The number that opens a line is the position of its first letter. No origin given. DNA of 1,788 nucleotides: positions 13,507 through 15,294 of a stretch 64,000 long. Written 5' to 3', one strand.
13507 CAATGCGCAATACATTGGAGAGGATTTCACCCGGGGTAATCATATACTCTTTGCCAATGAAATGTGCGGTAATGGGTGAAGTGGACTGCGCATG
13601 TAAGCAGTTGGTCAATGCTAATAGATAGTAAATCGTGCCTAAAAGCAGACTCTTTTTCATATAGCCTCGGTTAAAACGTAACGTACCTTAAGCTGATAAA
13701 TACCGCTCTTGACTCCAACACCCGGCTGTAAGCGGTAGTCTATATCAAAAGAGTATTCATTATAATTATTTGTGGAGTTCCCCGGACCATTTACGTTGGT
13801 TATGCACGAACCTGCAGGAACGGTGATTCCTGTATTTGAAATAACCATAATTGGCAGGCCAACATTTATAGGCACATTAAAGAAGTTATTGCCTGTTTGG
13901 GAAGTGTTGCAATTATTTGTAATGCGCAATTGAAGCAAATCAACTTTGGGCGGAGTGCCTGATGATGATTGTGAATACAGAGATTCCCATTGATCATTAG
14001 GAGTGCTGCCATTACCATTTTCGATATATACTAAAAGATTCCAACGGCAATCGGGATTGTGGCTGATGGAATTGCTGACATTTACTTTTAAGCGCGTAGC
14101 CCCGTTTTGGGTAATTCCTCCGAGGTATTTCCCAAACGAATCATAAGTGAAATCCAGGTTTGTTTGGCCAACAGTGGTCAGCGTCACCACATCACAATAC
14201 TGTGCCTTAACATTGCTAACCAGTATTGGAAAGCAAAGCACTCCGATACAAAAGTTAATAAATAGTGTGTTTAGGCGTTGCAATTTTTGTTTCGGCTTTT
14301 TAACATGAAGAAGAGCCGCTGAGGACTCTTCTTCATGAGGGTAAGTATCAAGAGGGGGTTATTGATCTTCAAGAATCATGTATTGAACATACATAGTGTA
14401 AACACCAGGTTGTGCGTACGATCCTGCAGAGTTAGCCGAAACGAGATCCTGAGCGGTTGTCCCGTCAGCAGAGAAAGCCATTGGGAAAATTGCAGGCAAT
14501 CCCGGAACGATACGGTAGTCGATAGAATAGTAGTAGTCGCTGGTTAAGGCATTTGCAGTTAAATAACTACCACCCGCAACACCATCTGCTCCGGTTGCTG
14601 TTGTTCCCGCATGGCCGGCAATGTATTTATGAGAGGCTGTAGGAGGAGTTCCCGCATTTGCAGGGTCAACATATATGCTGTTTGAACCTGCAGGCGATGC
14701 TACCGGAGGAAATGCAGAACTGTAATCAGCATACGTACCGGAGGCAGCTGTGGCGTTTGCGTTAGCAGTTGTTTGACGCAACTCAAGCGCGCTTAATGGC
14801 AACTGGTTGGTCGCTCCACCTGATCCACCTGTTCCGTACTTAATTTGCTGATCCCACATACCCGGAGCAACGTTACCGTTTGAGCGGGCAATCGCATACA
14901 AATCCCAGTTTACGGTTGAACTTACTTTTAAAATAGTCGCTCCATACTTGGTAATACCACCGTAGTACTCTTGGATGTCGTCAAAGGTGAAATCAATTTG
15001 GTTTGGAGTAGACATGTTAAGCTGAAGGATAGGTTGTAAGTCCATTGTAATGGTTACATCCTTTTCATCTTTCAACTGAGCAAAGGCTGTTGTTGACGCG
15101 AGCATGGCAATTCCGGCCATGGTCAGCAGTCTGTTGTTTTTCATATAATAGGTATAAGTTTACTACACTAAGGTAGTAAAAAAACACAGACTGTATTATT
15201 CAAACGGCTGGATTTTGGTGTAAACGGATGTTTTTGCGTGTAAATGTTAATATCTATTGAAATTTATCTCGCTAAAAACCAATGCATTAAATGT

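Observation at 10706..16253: Candidate archaic (sigma-type) chaperone-usher pilus cluster with non-canonical gene order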

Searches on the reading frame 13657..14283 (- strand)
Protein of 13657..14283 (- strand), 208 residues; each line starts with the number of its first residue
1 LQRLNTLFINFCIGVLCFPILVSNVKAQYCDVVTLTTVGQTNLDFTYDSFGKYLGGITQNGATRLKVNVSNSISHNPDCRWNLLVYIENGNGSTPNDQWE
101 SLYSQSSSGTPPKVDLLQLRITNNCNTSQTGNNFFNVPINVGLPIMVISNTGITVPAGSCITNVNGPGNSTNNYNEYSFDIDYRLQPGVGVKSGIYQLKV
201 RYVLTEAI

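Call 3: search_protein_families(library=pfam, proteins=[window:13657-14283:-], max_evalue=1)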
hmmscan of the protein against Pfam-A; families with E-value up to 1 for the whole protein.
window:13657-14283:- (208 aa): 0 families

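Call 4: search_protein_families(library=ncbifam, proteins=[window:13657-14283:-], max_evalue=1)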
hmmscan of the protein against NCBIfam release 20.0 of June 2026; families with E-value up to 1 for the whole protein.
window:13657-14283:- (208 aa): 1 family
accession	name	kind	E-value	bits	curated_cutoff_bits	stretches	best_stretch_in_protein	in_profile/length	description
TIGR01294.1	P_lamban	equivalog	0.03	14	72.85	1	2-18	26-42/52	phospholamban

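Call 54: search_solved_structures(query=A4, max_evalue=10, show_alignments=2)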
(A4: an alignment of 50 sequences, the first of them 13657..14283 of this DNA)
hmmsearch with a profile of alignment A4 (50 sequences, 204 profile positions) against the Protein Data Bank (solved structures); distinct sequences matched with E-value up to 10: 2.
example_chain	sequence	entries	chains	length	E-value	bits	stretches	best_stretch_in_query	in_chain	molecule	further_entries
9ikk_A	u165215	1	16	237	1.1e-06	31.4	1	27-63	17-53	TLP-2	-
9ikj_A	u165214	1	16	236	6.5e-05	25.6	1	28-63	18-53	TLP-1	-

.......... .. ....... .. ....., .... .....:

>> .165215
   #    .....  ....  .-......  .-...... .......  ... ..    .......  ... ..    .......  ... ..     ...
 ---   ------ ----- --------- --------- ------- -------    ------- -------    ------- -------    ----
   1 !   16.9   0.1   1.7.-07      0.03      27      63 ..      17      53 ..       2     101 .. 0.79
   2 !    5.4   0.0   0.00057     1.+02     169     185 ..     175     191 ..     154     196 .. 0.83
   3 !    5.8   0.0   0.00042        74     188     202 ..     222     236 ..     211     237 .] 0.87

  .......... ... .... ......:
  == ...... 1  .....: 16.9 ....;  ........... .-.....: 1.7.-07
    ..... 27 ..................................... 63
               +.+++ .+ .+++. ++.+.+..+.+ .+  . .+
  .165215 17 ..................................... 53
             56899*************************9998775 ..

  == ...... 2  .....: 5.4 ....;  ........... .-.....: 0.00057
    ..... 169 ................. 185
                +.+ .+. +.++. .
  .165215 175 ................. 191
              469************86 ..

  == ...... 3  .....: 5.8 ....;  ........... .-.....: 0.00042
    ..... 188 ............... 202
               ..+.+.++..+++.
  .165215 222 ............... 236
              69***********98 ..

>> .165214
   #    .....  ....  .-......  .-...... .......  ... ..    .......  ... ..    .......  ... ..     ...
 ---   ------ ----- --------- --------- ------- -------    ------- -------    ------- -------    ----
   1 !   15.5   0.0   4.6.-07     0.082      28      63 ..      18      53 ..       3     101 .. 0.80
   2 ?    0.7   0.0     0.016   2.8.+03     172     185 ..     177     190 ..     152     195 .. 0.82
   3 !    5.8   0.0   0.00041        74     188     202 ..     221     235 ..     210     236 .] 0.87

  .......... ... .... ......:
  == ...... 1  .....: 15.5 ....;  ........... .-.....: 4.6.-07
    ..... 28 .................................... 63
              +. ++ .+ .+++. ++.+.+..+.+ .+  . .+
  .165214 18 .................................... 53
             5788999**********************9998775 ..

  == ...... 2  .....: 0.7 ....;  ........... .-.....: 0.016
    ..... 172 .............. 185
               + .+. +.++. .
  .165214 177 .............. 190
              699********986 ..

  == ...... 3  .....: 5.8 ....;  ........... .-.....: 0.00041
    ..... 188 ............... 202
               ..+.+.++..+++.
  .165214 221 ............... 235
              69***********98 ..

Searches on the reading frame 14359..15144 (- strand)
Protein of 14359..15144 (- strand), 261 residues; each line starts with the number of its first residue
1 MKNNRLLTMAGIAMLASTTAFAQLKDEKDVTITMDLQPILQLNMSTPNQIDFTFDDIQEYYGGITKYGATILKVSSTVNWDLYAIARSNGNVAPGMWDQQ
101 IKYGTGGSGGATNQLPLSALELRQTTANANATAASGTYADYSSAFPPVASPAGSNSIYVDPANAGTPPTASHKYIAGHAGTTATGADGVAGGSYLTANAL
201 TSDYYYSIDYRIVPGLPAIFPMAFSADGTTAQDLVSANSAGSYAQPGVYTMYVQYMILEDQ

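Call 3: search_protein_families(library=pfam, proteins=[window:14359-15144:-], max_evalue=1)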
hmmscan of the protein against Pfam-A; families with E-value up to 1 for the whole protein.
window:14359-15144:- (261 aa): 0 families

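Call 4: search_protein_families(library=ncbifam, proteins=[window:14359-15144:-], max_evalue=1)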
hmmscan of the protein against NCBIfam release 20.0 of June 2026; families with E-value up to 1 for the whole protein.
window:14359-15144:- (261 aa): 0 families

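Call 32: search_solved_structures(query=A2, max_evalue=10, show_alignments=3)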
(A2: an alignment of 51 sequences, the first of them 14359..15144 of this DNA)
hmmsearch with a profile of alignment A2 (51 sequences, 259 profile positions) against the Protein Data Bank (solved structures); distinct sequences matched with E-value up to 10: 5.
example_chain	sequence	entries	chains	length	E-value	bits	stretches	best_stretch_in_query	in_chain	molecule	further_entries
9ikk_A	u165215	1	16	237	7.8e-66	225.4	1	24-257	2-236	TLP-2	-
9ikj_A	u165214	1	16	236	1.5e-64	221.2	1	24-257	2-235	TLP-1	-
3hmb_A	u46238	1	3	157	0.067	15.9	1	167-209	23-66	N-acetylmuramoyl-L-alanine amidase xlyA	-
4qi7_A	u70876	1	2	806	0.41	13.3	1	157-228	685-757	Cellobiose dehydrogenase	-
3r5e_A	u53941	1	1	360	1.3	11.7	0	214-252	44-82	Transaldolase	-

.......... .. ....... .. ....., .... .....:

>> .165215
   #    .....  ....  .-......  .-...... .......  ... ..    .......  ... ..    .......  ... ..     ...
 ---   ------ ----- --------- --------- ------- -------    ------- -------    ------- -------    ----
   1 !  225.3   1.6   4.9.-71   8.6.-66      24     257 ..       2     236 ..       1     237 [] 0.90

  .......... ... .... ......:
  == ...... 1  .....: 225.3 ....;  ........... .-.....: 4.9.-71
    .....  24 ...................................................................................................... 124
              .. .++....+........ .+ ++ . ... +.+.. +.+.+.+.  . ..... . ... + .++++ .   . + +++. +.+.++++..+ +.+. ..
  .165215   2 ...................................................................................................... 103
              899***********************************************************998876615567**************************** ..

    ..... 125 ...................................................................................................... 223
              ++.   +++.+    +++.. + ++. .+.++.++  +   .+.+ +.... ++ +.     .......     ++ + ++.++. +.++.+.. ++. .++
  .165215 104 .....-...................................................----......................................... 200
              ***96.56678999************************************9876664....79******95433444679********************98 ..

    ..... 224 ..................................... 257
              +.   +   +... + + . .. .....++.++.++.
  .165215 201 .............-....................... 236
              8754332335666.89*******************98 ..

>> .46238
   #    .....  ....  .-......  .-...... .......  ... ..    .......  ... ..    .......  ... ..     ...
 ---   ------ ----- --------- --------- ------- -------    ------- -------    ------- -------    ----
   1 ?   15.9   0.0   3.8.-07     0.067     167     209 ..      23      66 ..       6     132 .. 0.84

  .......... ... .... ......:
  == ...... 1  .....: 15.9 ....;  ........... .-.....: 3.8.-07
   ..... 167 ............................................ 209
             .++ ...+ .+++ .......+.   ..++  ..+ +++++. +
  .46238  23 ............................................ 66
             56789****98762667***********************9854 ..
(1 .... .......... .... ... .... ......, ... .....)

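Call 33: search_protein_families(library=pfam, alignment_id=A2, max_evalue=10)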
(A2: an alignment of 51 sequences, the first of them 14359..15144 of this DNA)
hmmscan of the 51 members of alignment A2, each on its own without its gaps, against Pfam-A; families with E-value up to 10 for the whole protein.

A. member 1, window:14359-15144:- (261 aa): 0 families

B. families by the number of members that match (of 51 scanned): 7 families
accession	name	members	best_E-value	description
PF13964.12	Kelch_6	3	0.064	Kelch motif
PF08139.17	LPAM_1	3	0.12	Prokaryotic membrane lipoprotein lipid attachment site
PF14324.12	PINIT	3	0.17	PINIT domain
PF10911.13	T7-like_Y65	2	0.057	Bacteriophage T7-like gene 6.5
PF16398.10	DUF5007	1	0.13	Domain of unknown function (DUF5007)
PF02042.20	RWP-RK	1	0.31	RWP-RK domain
PF18888.5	DUF5650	1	3.6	Repeat of unknown function (DUF5650)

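Call 35: search_solved_structures(query=window:14359-15144:-, max_evalue=1, show_alignments=2)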
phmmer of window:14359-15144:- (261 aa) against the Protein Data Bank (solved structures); distinct sequences matched with E-value up to 1: 2.
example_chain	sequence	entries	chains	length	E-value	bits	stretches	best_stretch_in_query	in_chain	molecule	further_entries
9ikk_A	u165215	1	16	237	7e-42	147.1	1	25-259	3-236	TLP-2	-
9ikj_A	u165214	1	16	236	4.7e-40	141.1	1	25-259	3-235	TLP-1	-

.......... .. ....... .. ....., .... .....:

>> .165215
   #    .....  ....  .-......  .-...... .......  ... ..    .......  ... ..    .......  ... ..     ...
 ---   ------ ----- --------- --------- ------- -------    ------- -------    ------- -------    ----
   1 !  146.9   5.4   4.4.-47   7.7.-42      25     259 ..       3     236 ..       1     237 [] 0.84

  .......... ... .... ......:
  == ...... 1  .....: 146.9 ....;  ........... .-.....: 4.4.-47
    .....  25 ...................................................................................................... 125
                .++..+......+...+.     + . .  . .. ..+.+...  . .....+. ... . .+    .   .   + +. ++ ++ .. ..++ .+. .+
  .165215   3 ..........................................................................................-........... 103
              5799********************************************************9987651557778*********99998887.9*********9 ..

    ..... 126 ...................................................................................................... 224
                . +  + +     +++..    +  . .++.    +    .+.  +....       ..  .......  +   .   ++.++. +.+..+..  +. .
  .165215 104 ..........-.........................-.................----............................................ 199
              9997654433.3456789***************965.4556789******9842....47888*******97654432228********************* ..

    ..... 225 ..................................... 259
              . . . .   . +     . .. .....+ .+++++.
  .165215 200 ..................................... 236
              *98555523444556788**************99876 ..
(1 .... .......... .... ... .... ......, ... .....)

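Call 55: list_cluster_members(proteins=[P0001, P0121, window:14359-15144:-, window:13657-14283:-])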
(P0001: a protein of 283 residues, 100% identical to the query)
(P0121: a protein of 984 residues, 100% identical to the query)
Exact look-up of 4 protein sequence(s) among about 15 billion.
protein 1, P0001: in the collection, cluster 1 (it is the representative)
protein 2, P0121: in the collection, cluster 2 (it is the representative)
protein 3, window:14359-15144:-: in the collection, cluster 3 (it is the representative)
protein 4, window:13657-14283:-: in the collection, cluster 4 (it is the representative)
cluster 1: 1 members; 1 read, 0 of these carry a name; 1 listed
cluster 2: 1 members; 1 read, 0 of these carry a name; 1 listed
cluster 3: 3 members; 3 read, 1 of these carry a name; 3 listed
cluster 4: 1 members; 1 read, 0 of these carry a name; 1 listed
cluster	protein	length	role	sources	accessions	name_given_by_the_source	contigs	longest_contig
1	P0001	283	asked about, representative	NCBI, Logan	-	-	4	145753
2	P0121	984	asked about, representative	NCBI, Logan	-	-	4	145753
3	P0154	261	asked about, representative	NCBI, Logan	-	-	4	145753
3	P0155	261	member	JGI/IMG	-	hypothetical protein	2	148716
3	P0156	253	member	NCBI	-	-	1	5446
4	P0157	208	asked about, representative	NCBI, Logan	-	-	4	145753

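Call 85: search_protein_representatives(protein=window:14359-15144:-)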
Query: 261 residues. Proteins with E-value up to 0.001 (for the whole library): 135; up to 1e-10: 96; up to 1e-30: 49. The best 135 are listed.
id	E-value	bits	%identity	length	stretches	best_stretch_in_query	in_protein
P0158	2.7e-113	394.1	72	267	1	6-261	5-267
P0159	8.0e-69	248.4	58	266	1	7-261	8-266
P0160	7.1e-62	225.7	57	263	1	11-260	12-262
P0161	3.8e-60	220.0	53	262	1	6-261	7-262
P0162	1.4e-59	218.2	54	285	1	10-261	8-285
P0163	1.1e-58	215.2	58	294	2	10-199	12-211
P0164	1.6e-58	214.7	55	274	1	8-261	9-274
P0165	2.3e-57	210.9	52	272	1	10-261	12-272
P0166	5.6e-57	209.7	53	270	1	14-260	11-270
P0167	6.3e-56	206.2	50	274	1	10-260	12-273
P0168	1.8e-55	204.7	53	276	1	10-261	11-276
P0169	1.2e-54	202.0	60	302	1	7-261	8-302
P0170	1.5e-54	201.7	49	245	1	17-259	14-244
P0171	4.5e-53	196.9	53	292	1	13-261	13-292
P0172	4.8e-53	196.8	54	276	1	15-261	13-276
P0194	4.8e-37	144.4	45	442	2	23-261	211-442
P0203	8.8e-33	130.4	43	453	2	26-261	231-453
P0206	6.4e-32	127.6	39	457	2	31-261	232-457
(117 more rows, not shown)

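Call 88: find_encoding_contigs(protein=P0203, flank=8000, max_places=2)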
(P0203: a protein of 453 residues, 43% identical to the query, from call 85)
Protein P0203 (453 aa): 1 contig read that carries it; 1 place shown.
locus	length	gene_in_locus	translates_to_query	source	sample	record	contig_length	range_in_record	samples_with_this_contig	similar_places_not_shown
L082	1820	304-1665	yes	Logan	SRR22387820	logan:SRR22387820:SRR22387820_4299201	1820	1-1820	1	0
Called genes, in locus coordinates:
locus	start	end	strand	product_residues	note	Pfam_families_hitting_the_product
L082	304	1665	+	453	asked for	-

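Call 89: find_encoding_contigs(protein=P0206, flank=8000, max_places=2)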
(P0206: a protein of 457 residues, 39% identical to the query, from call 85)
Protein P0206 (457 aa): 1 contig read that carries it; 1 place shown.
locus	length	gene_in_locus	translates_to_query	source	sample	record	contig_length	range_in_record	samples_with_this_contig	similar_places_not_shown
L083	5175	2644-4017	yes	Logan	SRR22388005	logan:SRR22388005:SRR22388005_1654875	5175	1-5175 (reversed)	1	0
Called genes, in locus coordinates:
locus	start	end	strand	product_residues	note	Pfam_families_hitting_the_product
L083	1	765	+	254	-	?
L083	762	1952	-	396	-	-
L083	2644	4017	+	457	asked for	-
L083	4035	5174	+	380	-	?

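Call 90: find_encoding_contigs(protein=P0194, flank=8000, max_places=2)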
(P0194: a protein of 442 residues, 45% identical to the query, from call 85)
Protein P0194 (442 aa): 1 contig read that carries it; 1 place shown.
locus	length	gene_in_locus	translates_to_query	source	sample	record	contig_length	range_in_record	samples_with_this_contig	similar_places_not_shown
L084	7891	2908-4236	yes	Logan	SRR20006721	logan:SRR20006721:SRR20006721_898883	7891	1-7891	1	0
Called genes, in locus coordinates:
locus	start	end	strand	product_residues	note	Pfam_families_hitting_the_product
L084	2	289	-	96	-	?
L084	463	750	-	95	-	-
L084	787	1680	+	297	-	-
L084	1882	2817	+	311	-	-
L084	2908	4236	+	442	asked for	-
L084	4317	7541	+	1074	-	-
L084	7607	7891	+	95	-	?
